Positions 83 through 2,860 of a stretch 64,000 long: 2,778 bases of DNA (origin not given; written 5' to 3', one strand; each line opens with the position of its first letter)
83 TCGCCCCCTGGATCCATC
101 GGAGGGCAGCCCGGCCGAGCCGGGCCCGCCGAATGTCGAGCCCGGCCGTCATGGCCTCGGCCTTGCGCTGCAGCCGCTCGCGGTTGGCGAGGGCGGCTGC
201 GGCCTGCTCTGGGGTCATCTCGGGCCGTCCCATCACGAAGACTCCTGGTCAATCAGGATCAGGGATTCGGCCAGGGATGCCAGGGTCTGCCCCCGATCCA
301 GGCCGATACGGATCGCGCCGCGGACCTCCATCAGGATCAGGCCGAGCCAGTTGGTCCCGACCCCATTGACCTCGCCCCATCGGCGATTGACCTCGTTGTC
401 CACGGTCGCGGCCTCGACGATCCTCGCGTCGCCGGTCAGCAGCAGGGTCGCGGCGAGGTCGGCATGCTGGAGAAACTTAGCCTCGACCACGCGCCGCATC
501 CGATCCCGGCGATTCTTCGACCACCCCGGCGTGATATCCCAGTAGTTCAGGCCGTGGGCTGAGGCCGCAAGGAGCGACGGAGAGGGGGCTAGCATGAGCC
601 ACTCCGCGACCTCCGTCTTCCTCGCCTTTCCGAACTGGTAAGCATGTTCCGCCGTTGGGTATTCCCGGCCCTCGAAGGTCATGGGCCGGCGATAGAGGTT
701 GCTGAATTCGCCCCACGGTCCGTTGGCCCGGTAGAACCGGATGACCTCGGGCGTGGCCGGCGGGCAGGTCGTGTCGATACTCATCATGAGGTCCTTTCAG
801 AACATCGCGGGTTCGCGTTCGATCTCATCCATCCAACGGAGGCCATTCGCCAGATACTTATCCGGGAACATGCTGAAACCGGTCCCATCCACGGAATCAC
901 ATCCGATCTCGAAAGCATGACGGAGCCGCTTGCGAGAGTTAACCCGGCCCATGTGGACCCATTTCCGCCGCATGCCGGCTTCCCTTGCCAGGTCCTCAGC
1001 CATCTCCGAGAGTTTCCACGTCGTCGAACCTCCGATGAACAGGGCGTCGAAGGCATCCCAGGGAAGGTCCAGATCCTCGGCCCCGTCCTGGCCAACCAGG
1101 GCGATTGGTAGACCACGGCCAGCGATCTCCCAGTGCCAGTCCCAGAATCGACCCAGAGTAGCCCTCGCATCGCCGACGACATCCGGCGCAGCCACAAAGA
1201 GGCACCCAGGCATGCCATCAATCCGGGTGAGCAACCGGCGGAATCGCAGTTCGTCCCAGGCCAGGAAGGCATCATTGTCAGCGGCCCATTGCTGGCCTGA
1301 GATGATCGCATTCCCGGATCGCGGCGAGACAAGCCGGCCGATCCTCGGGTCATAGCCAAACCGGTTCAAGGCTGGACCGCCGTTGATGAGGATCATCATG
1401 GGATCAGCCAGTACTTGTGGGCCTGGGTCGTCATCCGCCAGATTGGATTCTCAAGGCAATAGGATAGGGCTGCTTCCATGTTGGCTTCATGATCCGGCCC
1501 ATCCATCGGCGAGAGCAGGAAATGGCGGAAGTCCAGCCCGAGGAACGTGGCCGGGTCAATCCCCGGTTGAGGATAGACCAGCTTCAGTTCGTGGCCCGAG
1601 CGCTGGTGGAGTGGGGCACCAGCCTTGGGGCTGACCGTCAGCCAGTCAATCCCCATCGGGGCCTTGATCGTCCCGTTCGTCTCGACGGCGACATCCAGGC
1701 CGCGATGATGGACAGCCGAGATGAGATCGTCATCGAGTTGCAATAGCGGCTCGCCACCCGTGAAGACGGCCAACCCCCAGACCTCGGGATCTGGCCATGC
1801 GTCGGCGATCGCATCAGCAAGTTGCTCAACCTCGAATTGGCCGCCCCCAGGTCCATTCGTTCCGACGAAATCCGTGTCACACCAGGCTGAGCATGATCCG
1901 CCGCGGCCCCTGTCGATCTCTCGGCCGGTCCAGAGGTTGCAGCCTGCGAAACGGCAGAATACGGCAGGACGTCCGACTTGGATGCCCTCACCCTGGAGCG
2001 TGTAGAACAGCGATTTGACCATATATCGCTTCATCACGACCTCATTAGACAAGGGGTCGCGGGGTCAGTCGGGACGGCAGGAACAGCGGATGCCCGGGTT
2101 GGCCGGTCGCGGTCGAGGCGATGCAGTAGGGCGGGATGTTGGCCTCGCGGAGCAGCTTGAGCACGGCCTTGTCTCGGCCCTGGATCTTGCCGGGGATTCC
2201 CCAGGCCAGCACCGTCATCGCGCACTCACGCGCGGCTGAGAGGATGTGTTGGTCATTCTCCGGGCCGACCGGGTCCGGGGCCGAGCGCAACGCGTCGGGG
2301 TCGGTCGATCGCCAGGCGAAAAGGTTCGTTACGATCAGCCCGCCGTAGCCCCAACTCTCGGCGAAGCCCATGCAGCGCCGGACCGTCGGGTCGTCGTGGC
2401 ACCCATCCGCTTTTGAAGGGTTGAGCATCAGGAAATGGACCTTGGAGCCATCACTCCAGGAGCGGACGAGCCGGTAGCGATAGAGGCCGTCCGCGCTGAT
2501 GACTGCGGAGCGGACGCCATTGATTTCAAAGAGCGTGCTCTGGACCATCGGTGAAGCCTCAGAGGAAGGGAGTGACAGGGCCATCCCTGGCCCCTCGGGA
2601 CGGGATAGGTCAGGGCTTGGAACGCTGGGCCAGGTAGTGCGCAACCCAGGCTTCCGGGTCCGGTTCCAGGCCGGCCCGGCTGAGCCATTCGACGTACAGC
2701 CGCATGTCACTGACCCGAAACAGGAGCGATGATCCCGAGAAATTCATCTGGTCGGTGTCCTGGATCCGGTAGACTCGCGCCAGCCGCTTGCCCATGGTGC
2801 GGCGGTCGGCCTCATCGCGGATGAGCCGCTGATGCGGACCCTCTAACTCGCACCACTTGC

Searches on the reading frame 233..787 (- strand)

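Call 9: search_protein_families(library=pfam, proteins=[window:233-787:-], max_evalue=0.01)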
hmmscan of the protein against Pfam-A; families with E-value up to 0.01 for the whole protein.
window:233-787:- (184 aa): 1 family
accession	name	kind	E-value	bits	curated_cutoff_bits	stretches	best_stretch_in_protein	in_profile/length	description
PF08719.17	NADAR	-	3.2e-23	83.2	35.1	1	18-160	2-163/163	NADAR domain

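Call 13: search_protein_families(library=phrogs, proteins=[window:233-787:-], max_evalue=0.001)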
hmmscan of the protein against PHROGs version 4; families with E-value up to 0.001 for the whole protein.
window:233-787:- (184 aa): 1 family
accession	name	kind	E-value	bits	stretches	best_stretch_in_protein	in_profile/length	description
phrog_1017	-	unknown function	7.7e-28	98.6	1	15-161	8-154/170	-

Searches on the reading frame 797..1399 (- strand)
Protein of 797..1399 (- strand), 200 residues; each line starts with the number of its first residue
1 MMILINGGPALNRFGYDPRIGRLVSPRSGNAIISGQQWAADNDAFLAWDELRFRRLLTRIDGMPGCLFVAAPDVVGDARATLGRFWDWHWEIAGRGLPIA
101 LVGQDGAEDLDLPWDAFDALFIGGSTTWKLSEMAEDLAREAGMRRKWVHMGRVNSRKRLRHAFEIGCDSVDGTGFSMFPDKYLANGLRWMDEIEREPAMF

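Call 9: search_protein_families(library=pfam, proteins=[window:797-1399:-], max_evalue=0.01)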
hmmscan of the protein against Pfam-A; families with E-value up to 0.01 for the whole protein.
window:797-1399:- (200 aa): 0 families

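Call 13: search_protein_families(library=phrogs, proteins=[window:797-1399:-], max_evalue=0.001)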
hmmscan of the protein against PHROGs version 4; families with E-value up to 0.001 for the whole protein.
window:797-1399:- (200 aa): 1 family
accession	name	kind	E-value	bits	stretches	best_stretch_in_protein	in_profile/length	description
phrog_15826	-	unknown function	2.1e-55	188.7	1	19-200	21-207/212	-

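Call 38: find_encoding_contigs(protein=window:800-1399:-, flank=10000, max_places=4)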
Protein window:800-1399:- (200 aa): 15 contigs read that carry it; 4 places shown.
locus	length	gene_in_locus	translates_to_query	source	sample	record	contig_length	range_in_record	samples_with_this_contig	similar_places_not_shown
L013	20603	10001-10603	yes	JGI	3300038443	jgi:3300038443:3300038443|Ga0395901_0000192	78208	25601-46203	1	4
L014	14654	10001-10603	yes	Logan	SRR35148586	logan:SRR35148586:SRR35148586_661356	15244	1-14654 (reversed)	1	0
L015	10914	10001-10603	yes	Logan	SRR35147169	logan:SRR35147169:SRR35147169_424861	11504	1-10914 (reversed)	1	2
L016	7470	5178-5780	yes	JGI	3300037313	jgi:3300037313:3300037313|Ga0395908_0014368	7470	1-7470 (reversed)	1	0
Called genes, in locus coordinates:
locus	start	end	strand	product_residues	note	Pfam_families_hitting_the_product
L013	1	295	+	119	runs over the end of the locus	-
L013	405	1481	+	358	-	PF06067:DUF932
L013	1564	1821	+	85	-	-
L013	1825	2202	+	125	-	-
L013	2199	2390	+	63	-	-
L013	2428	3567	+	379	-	PF00712:DNA_pol3_beta, PF02767:DNA_pol3_beta_2, PF02768:DNA_pol3_beta_3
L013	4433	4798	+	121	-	-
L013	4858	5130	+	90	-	-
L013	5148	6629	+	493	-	PF04851:ResIII (weak), PF00176:SNF2-rel_dom (weak), PF00271:Helicase_C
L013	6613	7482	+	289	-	PF01555:N6_N4_Mtase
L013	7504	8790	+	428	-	PF01381:HTH_3 (faint)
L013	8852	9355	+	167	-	PF07799:DUF1643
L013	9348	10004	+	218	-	-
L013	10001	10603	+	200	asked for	-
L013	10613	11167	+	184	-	PF08719:NADAR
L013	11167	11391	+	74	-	-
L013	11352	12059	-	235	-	-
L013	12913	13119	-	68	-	PF12844:HTH_19 (weak), PF13560:HTH_31, PF01381:HTH_3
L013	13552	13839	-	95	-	-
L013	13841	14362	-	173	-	-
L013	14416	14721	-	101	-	-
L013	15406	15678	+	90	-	-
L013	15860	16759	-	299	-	PF02195:ParB_N, PF13384:HTH_23 (faint), PF17762:HTH_ParB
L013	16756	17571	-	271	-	PF00142:Fer4_NifH (faint), PF01656:CbiA, PF02374:ArsA_ATPase (weak), PF06564:CBP_BcsQ (faint), PF13614:AAA_31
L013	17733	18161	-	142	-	-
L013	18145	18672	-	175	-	-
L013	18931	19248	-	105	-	-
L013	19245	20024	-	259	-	PF00580:UvrD-helicase (faint), PF02562:PhoH, PF13604:AAA_30, PF13245:AAA_19 (weak)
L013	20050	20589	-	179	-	-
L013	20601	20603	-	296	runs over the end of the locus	PF01555:N6_N4_Mtase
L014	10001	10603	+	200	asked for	-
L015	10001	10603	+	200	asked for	-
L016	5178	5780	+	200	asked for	-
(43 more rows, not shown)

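Call 103: search_solved_structures(query=window:800-1399:-, max_evalue=0.1)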
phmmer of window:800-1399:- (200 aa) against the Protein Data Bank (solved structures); distinct sequences matched with E-value up to 0.1: 0.

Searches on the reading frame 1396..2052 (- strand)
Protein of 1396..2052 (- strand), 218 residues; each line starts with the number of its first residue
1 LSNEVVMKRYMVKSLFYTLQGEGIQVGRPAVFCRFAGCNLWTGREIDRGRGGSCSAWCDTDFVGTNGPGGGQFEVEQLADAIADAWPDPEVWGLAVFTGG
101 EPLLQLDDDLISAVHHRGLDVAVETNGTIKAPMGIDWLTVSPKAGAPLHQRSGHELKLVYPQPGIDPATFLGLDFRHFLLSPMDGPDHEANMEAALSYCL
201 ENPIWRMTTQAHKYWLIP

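Call 9: search_protein_families(library=pfam, proteins=[window:1396-2052:-], max_evalue=0.01)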
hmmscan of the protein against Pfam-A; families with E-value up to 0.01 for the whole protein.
window:1396-2052:- (218 aa): 1 family
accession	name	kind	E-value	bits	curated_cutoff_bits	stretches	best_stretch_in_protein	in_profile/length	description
PF04055.27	Radical_SAM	-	0.001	19.7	29.5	1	61-150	17-117/166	Radical SAM superfamily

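Call 13: search_protein_families(library=phrogs, proteins=[window:1396-2052:-], max_evalue=0.001)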
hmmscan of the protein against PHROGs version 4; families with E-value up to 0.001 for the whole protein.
window:1396-2052:- (218 aa): 1 family
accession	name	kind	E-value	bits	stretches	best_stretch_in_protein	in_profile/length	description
phrog_2076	-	moron, auxiliary metabolic gene and host takeover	4.6e-25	89.5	1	8-150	11-148/247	QueE-like radical SAM domain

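Call 102: search_solved_structures(query=window:1399-2052:-, max_evalue=0.01)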
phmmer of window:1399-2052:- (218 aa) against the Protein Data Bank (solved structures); distinct sequences matched with E-value up to 0.01: 4.
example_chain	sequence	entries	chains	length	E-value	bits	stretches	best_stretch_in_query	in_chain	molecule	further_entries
4njg_A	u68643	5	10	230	7.8e-70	238.2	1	9-218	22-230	7-carboxy-7-deazaguanine synthase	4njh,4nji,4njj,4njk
6nhl_A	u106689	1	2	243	4.8e-09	39.2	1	9-40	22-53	7-carboxy-7-deazaguanine synthase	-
5tgs_A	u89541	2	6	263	2.7e-05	26.9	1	17-144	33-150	7-carboxy-7-deazaguanine synthase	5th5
8wm2_A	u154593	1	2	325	0.0079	18.8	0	52-138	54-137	Fe-S radical SAM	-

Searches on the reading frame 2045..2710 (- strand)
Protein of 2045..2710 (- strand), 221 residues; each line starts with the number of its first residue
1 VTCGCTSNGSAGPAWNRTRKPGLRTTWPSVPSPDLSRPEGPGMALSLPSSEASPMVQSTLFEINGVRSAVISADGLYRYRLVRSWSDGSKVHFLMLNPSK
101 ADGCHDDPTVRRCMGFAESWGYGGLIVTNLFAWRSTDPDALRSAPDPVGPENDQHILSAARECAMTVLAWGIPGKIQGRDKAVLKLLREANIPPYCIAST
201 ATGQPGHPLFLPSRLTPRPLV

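Call 9: search_protein_families(library=pfam, proteins=[window:2045-2710:-], max_evalue=0.01)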
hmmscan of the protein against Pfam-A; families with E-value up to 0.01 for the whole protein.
window:2045-2710:- (221 aa): 1 family
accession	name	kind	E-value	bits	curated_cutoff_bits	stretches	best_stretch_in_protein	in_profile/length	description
PF07799.17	DUF1643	-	5.7e-46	156.3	22.5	1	78-209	1-134/134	Protein of unknown function (DUF1643)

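Call 13: search_protein_families(library=phrogs, proteins=[window:2045-2710:-], max_evalue=0.001)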
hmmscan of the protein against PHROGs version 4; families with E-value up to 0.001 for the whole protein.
window:2045-2710:- (221 aa): 1 family
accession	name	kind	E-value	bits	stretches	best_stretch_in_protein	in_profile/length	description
phrog_3230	-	unknown function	1.7e-52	178.5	1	67-217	9-160/167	-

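Call 104: search_solved_structures(query=window:2048-2710:-, max_evalue=0.1)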
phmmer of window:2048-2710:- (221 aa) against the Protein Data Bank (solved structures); distinct sequences matched with E-value up to 0.1: 0.
